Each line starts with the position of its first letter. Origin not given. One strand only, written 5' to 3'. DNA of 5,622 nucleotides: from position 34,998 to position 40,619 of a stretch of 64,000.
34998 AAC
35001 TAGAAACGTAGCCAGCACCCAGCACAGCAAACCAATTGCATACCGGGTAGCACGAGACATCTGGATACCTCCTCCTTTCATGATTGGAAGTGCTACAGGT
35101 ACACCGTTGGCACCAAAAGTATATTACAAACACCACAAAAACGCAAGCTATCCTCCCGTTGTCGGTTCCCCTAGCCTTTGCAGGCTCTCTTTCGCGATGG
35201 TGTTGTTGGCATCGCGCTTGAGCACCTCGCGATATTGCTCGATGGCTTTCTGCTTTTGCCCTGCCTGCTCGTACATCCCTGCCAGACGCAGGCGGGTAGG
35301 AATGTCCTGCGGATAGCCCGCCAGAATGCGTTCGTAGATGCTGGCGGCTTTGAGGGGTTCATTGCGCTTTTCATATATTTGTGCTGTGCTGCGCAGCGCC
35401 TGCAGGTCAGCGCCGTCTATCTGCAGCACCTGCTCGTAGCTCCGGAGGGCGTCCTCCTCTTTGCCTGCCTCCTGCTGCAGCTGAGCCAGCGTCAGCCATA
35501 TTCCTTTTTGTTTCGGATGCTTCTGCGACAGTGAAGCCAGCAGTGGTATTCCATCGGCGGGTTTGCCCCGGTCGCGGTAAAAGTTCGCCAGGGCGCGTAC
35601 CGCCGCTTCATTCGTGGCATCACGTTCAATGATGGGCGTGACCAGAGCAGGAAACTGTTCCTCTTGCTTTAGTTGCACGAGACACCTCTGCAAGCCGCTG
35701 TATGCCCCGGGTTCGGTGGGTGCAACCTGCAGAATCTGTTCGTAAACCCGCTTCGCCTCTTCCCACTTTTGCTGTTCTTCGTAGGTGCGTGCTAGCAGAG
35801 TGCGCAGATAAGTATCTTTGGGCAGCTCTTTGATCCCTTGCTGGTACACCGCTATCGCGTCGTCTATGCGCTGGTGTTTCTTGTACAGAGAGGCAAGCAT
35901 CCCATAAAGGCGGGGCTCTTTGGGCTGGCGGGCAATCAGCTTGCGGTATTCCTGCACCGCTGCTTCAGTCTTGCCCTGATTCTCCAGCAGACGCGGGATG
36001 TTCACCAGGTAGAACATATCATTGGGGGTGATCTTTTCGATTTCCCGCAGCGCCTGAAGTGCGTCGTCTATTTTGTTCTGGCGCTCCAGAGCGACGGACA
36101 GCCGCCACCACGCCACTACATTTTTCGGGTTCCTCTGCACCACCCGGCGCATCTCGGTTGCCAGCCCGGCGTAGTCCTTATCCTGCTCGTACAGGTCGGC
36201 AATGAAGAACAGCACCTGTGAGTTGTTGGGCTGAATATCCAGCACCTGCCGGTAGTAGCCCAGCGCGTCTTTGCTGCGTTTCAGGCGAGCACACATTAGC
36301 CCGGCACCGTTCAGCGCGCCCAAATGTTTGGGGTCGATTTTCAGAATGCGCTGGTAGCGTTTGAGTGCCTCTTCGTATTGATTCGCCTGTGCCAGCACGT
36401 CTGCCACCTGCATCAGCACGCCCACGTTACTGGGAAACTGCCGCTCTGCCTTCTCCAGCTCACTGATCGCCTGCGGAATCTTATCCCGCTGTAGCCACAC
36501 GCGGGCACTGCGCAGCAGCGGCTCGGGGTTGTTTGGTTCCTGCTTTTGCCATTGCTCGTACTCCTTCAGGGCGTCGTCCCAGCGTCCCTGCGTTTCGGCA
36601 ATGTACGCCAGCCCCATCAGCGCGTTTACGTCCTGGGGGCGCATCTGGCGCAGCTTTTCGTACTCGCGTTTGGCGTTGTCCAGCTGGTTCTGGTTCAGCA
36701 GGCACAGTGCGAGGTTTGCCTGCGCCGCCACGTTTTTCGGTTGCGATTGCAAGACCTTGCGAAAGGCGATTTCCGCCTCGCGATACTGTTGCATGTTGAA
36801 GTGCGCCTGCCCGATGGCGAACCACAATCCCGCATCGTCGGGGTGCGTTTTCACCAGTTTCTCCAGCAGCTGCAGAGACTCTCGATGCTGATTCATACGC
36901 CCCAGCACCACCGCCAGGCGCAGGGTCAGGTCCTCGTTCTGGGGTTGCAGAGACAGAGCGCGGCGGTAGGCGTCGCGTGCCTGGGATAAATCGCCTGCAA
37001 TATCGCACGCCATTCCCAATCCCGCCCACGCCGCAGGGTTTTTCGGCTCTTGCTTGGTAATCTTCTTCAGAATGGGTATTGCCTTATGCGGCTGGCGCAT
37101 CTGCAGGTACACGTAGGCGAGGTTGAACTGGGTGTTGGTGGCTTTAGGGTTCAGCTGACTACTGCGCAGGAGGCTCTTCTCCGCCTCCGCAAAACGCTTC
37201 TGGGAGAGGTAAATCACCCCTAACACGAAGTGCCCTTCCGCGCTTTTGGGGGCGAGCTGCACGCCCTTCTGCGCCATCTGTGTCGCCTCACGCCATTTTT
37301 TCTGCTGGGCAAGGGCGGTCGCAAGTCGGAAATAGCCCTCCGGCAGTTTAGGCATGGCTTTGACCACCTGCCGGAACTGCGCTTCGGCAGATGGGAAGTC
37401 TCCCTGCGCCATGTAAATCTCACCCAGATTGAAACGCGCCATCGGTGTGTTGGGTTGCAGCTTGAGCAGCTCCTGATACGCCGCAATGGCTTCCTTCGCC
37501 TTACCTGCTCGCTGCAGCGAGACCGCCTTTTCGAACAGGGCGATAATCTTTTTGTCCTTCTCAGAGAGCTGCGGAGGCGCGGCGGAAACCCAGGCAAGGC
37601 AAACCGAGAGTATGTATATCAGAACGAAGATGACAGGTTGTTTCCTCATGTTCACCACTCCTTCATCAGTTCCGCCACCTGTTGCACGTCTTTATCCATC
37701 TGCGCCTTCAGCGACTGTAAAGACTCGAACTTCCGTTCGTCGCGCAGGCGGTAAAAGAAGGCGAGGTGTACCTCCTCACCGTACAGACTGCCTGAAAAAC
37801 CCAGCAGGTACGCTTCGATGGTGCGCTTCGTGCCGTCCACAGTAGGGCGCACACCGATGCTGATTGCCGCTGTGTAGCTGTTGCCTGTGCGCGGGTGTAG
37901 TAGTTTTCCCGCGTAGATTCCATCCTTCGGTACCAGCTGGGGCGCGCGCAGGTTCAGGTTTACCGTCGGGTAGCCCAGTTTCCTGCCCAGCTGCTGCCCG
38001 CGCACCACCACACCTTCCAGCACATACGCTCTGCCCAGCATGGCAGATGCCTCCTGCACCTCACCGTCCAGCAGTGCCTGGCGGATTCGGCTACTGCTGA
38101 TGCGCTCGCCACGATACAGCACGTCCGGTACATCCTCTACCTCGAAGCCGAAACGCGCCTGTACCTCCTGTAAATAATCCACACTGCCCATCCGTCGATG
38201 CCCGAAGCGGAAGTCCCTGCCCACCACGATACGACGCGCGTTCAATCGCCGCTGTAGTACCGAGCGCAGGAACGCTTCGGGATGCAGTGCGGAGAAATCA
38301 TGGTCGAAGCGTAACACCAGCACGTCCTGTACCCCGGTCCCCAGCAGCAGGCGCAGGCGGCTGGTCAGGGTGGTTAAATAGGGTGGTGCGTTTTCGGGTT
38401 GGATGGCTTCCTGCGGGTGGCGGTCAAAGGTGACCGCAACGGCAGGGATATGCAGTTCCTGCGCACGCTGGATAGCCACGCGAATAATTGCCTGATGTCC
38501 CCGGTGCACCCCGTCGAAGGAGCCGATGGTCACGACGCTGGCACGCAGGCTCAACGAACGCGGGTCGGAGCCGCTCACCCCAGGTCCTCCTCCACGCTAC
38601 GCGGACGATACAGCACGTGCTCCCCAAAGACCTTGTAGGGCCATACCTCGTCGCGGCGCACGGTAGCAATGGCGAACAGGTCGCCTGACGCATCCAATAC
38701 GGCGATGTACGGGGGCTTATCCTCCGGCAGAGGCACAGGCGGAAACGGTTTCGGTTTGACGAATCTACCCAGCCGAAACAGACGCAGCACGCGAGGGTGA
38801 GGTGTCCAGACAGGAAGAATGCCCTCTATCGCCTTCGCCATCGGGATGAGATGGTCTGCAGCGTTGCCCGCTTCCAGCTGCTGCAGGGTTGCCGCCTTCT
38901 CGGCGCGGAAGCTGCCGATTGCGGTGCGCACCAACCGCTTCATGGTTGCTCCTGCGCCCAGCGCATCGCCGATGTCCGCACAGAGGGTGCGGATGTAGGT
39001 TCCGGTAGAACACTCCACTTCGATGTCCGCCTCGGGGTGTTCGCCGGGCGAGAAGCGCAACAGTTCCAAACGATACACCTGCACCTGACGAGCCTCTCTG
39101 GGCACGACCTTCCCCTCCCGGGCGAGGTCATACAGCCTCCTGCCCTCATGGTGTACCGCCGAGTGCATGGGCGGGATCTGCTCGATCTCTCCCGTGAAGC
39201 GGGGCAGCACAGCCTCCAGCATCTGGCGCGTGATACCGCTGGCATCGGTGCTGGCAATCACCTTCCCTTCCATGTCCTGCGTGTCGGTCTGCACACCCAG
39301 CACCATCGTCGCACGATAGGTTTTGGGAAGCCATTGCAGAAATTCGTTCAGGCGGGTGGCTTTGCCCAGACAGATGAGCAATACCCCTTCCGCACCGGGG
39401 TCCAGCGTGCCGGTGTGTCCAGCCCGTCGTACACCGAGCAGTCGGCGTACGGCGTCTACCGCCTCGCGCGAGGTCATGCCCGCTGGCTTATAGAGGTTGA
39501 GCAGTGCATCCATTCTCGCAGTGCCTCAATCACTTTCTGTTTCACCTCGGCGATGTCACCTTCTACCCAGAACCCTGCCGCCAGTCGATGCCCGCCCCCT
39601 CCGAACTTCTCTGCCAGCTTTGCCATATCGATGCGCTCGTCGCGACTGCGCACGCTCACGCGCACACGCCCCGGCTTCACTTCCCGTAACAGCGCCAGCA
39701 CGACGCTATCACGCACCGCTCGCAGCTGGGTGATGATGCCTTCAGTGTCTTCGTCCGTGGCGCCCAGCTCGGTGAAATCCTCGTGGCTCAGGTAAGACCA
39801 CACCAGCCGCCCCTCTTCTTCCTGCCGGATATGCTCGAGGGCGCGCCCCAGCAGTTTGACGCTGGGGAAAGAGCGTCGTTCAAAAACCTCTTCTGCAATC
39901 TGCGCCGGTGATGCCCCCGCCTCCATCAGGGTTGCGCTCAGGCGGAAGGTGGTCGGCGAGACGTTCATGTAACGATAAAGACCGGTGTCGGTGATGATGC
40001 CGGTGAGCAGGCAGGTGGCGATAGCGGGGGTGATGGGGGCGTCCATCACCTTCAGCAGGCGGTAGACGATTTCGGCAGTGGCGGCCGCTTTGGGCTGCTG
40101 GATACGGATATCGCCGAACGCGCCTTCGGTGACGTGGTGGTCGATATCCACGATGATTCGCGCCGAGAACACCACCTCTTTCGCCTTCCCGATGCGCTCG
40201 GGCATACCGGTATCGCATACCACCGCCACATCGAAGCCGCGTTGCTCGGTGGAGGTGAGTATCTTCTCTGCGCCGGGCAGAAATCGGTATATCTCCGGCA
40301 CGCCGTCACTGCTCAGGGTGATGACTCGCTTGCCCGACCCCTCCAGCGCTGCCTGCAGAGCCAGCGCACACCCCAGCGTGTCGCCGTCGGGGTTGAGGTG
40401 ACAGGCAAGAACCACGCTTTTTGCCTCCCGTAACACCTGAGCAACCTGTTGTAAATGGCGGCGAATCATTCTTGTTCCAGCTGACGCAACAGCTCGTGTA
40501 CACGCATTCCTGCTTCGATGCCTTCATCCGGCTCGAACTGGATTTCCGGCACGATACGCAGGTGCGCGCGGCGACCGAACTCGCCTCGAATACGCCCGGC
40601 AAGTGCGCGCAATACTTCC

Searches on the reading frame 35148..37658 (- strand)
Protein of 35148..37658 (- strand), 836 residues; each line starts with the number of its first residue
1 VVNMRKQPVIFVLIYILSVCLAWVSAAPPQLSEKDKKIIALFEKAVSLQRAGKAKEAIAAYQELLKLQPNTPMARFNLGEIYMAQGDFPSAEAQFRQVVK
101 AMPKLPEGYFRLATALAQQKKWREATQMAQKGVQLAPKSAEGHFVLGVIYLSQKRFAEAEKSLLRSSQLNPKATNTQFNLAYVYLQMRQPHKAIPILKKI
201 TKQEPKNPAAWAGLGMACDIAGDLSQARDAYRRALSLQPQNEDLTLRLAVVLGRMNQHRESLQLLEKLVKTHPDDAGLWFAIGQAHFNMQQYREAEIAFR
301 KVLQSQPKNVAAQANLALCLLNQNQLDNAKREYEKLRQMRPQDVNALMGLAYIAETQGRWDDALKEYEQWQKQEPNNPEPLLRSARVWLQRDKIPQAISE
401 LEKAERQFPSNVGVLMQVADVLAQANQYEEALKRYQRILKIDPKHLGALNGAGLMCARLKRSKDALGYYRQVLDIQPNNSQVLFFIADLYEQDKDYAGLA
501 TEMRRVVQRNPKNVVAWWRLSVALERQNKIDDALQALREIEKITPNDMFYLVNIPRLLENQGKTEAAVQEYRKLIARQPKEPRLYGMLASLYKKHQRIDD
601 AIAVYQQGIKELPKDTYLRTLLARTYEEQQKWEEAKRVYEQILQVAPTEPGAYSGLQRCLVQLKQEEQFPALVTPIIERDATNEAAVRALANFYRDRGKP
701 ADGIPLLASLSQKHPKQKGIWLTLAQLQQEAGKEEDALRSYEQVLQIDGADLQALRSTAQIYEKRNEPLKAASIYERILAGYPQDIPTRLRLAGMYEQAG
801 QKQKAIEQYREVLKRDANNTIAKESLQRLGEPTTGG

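Call 61: search_protein_families(library=pfam, proteins=[window:35148-37658:-], max_evalue=0.00001)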
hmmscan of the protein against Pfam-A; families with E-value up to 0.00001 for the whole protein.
window:35148-37658:- (836 aa): 40 families (the best 25 are shown)
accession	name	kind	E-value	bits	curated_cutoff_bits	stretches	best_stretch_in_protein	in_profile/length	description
PF14559.12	TPR_19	-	1.4e-91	301.2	25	6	561-624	4-67/68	Tetratricopeptide repeat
PF07719.23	TPR_2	-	5.4e-91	291.8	27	0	208-241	1-34/34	Tetratricopeptide repeat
PF13432.12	TPR_16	-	5e-86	283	32.7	5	43-104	2-63/65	Tetratricopeptide repeat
PF13428.12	TPR_14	-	1.8e-83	266.6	23.5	0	208-250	1-43/44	Tetratricopeptide repeat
PF00515.34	TPR_1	-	4e-68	223.1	27.8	0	209-241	2-34/34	Tetratricopeptide repeat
PF13431.12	TPR_17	-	1.3e-64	209.6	24.4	0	298-330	1-33/34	Tetratricopeptide repeat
PF13181.12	TPR_8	-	3e-64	208.2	25.7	0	277-309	2-34/34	Tetratricopeptide repeat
PF23914.1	TPR_CcmH_CycH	-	8.8e-52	175.6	42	5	270-377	44-154/158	Cytochrome c-type biogenesis protein H TPR domain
PF13174.12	TPR_6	-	9.3e-52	170.6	26.3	0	40-71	2-33/33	Tetratricopeptide repeat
PF13414.12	TPR_11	-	2.6e-49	165.1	26.8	1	52-86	8-42/42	TPR repeat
PF13424.12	TPR_12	-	3.7e-49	165.2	30.1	2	415-476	6-75/77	Tetratricopeptide repeat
PF12895.13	ANAPC3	-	4.5e-46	155.5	27.2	1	289-368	2-80/82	Anaphase-promoting complex, cyclosome, subunit 3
PF24575.1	TPR_Slam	-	3.2e-43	146.8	35.2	1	30-82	40-91/104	Surface lipoprotein assembly modifier, N-terminal TPR repeats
PF13176.12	TPR_7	-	3.6e-38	126.8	27.9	0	621-650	4-33/36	Tetratricopeptide repeat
PF13371.12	TPR_9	-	1.4e-35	121.6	35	0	422-482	5-65/73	Tetratricopeptide repeat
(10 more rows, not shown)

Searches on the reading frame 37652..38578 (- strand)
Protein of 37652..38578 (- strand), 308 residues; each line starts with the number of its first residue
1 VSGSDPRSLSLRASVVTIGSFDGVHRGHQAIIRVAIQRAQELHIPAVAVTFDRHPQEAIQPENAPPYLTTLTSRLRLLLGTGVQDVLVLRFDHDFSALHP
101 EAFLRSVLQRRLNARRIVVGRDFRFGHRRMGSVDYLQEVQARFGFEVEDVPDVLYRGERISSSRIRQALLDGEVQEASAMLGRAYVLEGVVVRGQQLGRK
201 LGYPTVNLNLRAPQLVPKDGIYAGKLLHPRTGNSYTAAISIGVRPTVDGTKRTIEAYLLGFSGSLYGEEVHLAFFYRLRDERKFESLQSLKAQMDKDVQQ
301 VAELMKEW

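Call 61: search_protein_families(library=pfam, proteins=[window:37652-38578:-], max_evalue=0.00001)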
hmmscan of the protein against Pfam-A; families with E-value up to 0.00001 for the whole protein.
window:37652-38578:- (308 aa): 3 families
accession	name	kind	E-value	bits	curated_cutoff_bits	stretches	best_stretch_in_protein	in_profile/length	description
PF06574.18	FAD_syn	-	5.2e-51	173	27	1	12-164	6-158/158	FAD synthetase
PF01687.23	Flavokinase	-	6.5e-39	133.4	19.6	1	181-304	1-123/124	Riboflavin kinase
PF01467.32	CTP_transf_like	-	7.3e-07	29.9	21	1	16-167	1-132/133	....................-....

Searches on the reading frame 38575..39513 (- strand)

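Call 61: search_protein_families(library=pfam, proteins=[window:38575-39513:-], max_evalue=0.00001)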
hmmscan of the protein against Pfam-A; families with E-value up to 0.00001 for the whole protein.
window:38575-39513:- (312 aa): 2 families
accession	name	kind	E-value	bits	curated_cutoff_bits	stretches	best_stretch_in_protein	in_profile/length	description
PF01509.24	TruB_N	-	1.1e-55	188.5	27.3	1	23-174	1-149/149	TruB family pseudouridylate synthase (N terminal domain)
PF16198.10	TruB_C_2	-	2.5e-12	47.2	29.3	1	175-215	1-41/66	tRNA pseudouridylate synthase B C-terminal domain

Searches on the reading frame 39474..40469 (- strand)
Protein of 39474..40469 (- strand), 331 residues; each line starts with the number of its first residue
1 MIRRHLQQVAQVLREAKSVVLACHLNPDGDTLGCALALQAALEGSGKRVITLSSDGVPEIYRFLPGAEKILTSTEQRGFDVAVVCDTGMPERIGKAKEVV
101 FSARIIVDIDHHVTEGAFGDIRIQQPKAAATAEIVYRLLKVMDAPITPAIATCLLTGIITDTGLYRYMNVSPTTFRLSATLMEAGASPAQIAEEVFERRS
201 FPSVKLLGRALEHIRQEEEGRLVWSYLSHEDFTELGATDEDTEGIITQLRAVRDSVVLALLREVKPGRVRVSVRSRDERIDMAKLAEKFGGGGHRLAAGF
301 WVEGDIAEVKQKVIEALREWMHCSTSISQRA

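Call 61: search_protein_families(library=pfam, proteins=[window:39474-40469:-], max_evalue=0.00001)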
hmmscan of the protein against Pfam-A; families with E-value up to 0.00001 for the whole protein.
window:39474-40469:- (331 aa): 2 families
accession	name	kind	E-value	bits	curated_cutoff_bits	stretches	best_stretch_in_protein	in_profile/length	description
PF01368.27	DHH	-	1.2e-15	58.3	28.1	1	19-158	2-125/125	DHH family, N-terminal domain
PF02272.25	DHHA1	-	2.5e-11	44.4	25.9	1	234-321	10-100/102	DHHA1 domain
